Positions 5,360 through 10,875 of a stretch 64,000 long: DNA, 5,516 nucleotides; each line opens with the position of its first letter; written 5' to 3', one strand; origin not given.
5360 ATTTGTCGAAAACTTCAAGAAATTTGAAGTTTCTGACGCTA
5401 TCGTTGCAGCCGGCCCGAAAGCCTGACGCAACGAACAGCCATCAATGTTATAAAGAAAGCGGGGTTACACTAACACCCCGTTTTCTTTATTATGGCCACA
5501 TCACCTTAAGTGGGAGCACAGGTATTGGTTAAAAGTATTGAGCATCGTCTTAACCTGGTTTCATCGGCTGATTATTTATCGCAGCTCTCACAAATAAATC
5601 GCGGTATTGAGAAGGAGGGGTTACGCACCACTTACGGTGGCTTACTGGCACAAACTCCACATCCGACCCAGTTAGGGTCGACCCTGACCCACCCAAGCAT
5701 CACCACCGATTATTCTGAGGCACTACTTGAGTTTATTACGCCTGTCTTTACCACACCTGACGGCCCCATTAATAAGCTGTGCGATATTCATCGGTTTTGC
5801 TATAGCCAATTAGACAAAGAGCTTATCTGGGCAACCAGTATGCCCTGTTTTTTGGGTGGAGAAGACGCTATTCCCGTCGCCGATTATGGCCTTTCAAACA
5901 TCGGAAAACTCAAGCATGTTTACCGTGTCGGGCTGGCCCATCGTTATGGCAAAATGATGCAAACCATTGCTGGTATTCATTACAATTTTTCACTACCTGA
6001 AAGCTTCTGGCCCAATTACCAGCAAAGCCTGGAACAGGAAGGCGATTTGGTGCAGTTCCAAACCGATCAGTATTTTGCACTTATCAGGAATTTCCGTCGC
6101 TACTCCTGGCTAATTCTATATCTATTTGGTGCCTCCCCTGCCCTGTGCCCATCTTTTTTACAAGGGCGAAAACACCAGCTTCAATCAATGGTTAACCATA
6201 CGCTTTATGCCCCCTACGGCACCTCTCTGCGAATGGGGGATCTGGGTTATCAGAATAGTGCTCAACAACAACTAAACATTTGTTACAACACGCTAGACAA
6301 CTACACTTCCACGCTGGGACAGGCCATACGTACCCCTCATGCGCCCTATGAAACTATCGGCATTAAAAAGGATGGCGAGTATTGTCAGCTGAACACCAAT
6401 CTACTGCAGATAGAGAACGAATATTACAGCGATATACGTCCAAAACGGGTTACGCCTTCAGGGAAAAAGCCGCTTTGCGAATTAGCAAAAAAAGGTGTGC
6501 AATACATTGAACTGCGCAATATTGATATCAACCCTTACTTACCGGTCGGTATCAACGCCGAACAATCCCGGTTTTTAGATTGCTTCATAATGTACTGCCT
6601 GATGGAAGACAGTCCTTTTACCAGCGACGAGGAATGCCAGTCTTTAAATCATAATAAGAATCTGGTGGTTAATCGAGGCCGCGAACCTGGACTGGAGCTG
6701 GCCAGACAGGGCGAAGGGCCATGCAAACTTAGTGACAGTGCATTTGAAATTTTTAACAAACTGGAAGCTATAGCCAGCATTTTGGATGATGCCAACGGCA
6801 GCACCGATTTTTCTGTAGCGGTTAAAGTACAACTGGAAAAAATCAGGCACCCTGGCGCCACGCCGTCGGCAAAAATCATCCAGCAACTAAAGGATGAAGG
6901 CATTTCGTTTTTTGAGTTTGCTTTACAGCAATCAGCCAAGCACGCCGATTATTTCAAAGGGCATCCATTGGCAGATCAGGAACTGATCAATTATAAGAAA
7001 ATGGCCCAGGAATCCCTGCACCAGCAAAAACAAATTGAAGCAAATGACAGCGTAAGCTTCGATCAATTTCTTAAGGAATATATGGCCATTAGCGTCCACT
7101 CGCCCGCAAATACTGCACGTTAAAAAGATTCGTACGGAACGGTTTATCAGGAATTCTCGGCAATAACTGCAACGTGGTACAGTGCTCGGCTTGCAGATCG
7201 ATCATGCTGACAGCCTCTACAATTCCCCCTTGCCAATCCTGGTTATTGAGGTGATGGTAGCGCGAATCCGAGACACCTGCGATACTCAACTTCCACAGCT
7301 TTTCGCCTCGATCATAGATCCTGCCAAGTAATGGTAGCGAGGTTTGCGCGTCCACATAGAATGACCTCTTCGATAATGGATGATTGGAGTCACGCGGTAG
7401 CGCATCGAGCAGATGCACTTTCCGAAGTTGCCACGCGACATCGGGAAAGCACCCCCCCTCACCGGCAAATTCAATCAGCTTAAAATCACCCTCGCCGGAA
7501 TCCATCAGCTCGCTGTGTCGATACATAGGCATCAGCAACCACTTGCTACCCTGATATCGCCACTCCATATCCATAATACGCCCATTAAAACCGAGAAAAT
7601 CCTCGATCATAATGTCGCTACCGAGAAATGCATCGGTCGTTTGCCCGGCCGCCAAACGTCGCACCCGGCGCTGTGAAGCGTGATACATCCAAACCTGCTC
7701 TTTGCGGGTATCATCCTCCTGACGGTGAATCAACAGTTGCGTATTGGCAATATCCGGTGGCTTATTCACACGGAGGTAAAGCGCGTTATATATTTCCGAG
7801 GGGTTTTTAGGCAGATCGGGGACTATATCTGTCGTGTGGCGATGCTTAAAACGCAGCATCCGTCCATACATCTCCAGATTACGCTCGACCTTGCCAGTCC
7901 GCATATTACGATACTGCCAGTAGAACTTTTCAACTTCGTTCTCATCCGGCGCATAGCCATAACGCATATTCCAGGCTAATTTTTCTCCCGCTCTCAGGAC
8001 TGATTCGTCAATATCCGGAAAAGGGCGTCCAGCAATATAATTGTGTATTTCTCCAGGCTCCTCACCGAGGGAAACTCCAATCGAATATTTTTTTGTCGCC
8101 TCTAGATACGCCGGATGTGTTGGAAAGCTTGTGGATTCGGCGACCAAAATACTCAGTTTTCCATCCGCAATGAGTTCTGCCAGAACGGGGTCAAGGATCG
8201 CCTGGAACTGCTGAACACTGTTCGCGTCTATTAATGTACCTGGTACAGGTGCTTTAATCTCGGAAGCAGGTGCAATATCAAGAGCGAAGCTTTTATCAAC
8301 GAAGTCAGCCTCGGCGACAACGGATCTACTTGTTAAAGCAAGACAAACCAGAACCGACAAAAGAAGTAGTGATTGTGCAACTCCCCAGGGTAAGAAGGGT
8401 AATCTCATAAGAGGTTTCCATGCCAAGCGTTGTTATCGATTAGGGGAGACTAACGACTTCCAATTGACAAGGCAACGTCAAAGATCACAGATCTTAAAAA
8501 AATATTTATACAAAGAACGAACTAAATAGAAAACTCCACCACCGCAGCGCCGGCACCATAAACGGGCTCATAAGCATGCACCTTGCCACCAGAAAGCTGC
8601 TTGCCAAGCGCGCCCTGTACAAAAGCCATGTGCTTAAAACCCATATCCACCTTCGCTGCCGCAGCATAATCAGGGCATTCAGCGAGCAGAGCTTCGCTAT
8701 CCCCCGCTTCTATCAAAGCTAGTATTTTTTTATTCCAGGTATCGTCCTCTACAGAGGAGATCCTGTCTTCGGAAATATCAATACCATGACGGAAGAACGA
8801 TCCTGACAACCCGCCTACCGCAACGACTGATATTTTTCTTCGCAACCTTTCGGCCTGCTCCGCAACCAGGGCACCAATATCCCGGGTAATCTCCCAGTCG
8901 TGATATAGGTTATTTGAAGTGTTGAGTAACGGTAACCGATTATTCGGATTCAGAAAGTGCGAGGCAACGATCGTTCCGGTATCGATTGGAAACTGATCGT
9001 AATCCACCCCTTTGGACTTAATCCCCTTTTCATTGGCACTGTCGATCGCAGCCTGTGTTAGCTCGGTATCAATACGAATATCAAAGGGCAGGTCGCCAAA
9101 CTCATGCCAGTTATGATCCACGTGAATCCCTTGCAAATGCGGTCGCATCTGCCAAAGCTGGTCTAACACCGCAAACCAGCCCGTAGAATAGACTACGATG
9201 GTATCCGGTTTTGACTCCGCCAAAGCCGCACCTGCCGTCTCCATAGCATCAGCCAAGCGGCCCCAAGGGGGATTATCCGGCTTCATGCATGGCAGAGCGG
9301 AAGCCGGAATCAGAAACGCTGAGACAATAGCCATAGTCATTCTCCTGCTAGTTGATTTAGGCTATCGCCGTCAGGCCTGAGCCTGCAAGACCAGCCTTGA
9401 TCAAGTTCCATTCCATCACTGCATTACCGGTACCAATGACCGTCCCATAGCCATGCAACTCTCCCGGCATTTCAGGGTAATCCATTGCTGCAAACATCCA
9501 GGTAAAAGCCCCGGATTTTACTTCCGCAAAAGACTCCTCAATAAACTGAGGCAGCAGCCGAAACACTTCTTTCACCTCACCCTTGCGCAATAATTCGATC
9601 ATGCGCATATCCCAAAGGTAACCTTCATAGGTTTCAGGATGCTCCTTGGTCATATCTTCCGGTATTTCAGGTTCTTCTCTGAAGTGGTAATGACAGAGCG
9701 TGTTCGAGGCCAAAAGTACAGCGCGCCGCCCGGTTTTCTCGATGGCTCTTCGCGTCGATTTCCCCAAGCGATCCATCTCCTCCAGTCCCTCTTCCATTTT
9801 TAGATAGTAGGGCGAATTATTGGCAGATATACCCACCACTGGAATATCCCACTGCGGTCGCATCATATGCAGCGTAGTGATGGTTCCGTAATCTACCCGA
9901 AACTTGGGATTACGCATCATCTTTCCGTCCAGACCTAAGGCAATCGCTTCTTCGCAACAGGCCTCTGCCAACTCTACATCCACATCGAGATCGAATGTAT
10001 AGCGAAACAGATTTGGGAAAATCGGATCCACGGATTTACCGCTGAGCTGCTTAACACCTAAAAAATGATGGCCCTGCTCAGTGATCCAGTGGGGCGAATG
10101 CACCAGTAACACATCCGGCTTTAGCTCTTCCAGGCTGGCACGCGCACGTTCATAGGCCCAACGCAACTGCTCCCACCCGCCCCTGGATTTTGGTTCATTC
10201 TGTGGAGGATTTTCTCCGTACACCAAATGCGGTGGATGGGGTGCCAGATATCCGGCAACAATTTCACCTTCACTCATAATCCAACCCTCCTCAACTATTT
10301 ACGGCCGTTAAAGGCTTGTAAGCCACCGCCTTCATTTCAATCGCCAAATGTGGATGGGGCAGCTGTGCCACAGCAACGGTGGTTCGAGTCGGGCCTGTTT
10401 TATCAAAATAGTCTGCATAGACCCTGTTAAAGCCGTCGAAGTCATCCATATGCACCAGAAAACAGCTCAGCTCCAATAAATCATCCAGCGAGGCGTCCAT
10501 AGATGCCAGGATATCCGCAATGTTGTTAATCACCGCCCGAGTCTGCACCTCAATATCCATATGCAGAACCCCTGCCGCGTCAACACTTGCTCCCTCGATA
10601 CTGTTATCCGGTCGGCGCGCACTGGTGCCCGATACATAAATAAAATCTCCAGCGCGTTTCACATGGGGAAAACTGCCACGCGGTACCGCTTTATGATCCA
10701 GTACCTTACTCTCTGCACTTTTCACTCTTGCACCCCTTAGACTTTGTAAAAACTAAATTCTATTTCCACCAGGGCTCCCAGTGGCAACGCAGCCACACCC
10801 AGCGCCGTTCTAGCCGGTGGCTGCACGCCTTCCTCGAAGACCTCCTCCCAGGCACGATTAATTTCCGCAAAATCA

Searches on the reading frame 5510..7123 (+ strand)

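Call 14: search_protein_families(library=pfam, proteins=[window:5510-7123:+], max_evalue=0.001)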
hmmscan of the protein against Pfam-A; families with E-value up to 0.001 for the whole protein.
window:5510-7123:+ (537 aa): 1 family
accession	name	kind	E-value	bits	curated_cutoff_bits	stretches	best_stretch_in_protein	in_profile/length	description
PF04262.19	Glu_cys_ligase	-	2.4e-164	546.8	27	1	16-386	3-372/372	Glutamate-cysteine ligase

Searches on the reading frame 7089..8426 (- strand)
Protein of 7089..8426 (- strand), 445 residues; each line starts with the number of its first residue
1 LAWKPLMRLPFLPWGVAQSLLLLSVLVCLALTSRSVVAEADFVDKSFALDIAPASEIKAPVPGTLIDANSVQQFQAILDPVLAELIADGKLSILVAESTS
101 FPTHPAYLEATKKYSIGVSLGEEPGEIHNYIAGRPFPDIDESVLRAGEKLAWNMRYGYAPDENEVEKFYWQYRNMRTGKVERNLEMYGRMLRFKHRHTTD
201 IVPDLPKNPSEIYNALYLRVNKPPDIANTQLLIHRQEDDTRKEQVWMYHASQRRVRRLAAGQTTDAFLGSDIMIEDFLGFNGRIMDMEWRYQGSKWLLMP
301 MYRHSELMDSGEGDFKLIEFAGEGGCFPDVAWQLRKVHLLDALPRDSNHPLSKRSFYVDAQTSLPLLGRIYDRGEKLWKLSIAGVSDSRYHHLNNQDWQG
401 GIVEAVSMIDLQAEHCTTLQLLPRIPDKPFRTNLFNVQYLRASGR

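Call 3: search_protein_families(library=pfam, proteins=[window:7089-8426:-], max_evalue=0.01)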
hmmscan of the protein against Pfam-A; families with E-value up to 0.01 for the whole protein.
window:7089-8426:- (445 aa): 2 families
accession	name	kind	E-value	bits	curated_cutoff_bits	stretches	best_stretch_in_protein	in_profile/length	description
PF07044.18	DUF1329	-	4.4e-64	217.5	23.1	1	66-427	2-348/368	Protein of unknown function (DUF1329)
PF17131.11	LolA_like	-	8.1e-17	61.9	30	2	218-278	7-63/184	Outer membrane lipoprotein-sorting protein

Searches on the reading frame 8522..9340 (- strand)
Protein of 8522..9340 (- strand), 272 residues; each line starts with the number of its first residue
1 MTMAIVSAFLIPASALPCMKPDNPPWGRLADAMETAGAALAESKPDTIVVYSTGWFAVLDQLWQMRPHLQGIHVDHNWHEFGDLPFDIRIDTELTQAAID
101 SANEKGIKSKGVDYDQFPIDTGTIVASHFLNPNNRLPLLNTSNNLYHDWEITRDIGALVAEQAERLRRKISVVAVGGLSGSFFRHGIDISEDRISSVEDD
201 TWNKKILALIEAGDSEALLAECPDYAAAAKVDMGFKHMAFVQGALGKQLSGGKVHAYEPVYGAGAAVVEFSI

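Call 3: search_protein_families(library=pfam, proteins=[window:8522-9340:-], max_evalue=0.01)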
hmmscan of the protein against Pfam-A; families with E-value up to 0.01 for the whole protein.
window:8522-9340:- (272 aa): 1 family
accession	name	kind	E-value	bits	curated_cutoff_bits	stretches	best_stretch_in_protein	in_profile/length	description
PF02900.23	LigB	-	1.5e-14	54.1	26.3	1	21-266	19-267/269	Catalytic LigB subunit of aromatic ring-opening dioxygenase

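Call 4: search_protein_families(library=ncbifam, proteins=[window:8522-9340:-], max_evalue=0.01)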
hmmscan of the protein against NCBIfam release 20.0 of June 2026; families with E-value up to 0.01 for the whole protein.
window:8522-9340:- (272 aa): 1 family
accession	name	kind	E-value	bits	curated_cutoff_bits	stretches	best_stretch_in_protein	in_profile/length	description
TIGR02298.1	HpaD_Fe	equivalog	1e-19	71.1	315.95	1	40-270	45-282/284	3,4-dihydroxyphenylacetate 2,3-dioxygenase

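Call 20: search_solved_structures(query=window:8522-9340:-, max_evalue=0.001, show_alignments=1)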
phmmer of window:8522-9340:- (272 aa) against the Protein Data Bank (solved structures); distinct sequences matched with E-value up to 0.001: 7.
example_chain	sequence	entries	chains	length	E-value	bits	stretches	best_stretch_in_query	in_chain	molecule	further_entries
3vsg_A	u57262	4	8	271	4.7e-92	311.3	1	3-271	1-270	2-amino-5-chlorophenol 1,6-dioxygenase alpha subunit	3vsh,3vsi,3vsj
8ihg_B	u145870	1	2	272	2e-77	263.4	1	5-272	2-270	2-aminophenol 1,6-dioxygenase alpha subunit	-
7txy_A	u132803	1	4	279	3.8e-50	173.9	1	5-271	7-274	2-amino-5-chlorophenol 1,6-dioxygenase subunit alpha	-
8ihg_A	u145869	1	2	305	7.2e-16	61.5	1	24-271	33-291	2-aminophenol 1,6-dioxygenase beta subunit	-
3vsg_B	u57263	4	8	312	1.4e-13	54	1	25-271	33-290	2-amino-5-chlorophenol 1,6-dioxygenase beta subunit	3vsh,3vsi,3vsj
7txy_B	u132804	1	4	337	9.8e-13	51.2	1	25-270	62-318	2-aminophenol 1,6-dioxygenase subunit beta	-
8iq8_A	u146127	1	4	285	2e-07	33.8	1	34-249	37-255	3,4-dihydroxyphenylacetate 2,3-dioxygenase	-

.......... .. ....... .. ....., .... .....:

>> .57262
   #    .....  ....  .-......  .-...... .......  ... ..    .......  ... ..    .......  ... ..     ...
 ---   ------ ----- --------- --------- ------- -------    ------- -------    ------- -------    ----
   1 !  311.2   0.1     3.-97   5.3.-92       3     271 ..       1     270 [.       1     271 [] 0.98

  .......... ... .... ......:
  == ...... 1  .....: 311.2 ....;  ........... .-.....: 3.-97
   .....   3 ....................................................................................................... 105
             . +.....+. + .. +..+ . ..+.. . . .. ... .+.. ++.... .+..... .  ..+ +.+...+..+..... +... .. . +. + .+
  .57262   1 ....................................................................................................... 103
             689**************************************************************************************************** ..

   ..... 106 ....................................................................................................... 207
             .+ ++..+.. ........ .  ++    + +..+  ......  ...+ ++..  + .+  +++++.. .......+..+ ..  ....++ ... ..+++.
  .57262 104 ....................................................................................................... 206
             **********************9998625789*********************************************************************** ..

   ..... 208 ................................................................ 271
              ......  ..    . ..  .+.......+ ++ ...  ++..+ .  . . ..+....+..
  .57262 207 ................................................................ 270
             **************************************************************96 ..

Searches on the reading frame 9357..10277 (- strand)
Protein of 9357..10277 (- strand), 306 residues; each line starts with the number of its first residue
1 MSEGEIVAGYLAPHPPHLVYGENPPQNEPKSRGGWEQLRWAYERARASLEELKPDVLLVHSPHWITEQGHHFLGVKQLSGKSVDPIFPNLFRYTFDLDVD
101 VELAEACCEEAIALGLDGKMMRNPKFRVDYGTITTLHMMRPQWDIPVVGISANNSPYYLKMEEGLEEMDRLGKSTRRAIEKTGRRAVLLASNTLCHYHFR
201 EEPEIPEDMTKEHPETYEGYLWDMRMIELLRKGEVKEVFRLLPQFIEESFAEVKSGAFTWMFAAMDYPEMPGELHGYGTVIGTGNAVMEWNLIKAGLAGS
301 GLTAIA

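Call 3: search_protein_families(library=pfam, proteins=[window:9357-10277:-], max_evalue=0.01)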
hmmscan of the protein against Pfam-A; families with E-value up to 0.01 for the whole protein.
window:9357-10277:- (306 aa): 1 family
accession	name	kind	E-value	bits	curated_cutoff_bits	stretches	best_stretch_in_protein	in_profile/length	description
PF02900.23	LigB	-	1.7e-25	90.1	26.3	1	10-285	3-266/269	Catalytic LigB subunit of aromatic ring-opening dioxygenase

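Call 4: search_protein_families(library=ncbifam, proteins=[window:9357-10277:-], max_evalue=0.01)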
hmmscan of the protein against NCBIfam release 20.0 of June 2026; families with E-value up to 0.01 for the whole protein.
window:9357-10277:- (306 aa): 4 families
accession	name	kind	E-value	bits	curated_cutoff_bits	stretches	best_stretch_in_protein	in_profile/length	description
TIGR02298.1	HpaD_Fe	equivalog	3.2e-21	76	315.95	1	14-272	14-261/284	3,4-dihydroxyphenylacetate 2,3-dioxygenase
NF009910.0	PRK13370.1-4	equivalog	4.1e-07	29.5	291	1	36-196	25-179/312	3-carboxyethylcatechol 2,3-dioxygenase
NF009908.0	PRK13370.1-2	equivalog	7e-06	25.7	467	1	44-206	33-184/314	3-carboxyethylcatechol 2,3-dioxygenase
NF009907.0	PRK13370.1-1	equivalog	0.00076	18.6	549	1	95-197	82-180/314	3-carboxyethylcatechol 2,3-dioxygenase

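Call 19: search_solved_structures(query=window:9357-10277:-, max_evalue=0.001, show_alignments=1)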
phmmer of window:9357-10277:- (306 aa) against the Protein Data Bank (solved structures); distinct sequences matched with E-value up to 0.001: 7.
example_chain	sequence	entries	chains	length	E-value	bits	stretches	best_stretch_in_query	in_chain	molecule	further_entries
8ihg_A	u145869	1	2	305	2.5e-166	555.9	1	1-299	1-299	2-aminophenol 1,6-dioxygenase beta subunit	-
3vsg_B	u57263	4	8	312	1.3e-163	547.1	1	3-301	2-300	2-amino-5-chlorophenol 1,6-dioxygenase beta subunit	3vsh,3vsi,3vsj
7txy_B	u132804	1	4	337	5.5e-115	387.3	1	6-294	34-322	2-aminophenol 1,6-dioxygenase subunit beta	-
7txy_A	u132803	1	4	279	1.7e-21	80.1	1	6-292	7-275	2-amino-5-chlorophenol 1,6-dioxygenase subunit alpha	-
3vsg_A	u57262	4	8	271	5.4e-20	75.2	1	18-292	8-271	2-amino-5-chlorophenol 1,6-dioxygenase alpha subunit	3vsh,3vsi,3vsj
8ihg_B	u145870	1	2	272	6.6e-18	68.3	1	18-292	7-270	2-aminophenol 1,6-dioxygenase alpha subunit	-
8iq8_A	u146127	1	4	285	4.7e-06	29.4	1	48-262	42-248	3,4-dihydroxyphenylacetate 2,3-dioxygenase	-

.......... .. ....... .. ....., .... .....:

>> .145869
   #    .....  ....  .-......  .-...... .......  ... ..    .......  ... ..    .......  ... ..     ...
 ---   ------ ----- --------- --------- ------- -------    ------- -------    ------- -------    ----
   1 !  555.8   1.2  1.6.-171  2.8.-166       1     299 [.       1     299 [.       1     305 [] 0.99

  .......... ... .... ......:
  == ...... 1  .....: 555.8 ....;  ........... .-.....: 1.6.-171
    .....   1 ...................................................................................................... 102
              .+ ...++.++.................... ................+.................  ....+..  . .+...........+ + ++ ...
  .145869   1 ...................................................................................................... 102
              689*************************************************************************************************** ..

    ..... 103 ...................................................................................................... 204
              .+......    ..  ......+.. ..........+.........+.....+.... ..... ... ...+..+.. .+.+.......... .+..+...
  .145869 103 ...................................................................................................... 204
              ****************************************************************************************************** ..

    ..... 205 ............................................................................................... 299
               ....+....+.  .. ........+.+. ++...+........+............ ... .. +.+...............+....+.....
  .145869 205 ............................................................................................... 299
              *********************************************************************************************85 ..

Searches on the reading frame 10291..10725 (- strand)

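Call 3: search_protein_families(library=pfam, proteins=[window:10291-10725:-], max_evalue=0.01)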
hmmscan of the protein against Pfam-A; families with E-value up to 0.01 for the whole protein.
window:10291-10725:- (144 aa): 1 family
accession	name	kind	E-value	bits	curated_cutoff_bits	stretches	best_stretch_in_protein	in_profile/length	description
PF01042.26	Ribonuc_L-PSP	-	3.8e-24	85.4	27.3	1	15-136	7-120/121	Endoribonuclease L-PSP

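Call 4: search_protein_families(library=ncbifam, proteins=[window:10291-10725:-], max_evalue=0.01)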
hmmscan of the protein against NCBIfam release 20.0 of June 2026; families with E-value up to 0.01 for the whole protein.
window:10291-10725:- (144 aa): 3 families
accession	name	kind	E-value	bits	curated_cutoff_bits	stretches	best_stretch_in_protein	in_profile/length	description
TIGR00004.1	TIGR00004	subfamily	7.5e-21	74.6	106.25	1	17-136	14-124/125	Rid family detoxifying hydrolase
TIGR03610.1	RutC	equivalog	5.2e-11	42.7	169.1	1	19-136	18-125/127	pyrimidine utilization protein C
NF008490.0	PRK11401.1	equivalog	8.6e-11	41.8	222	1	51-135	39-125/129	enamine/imine deaminase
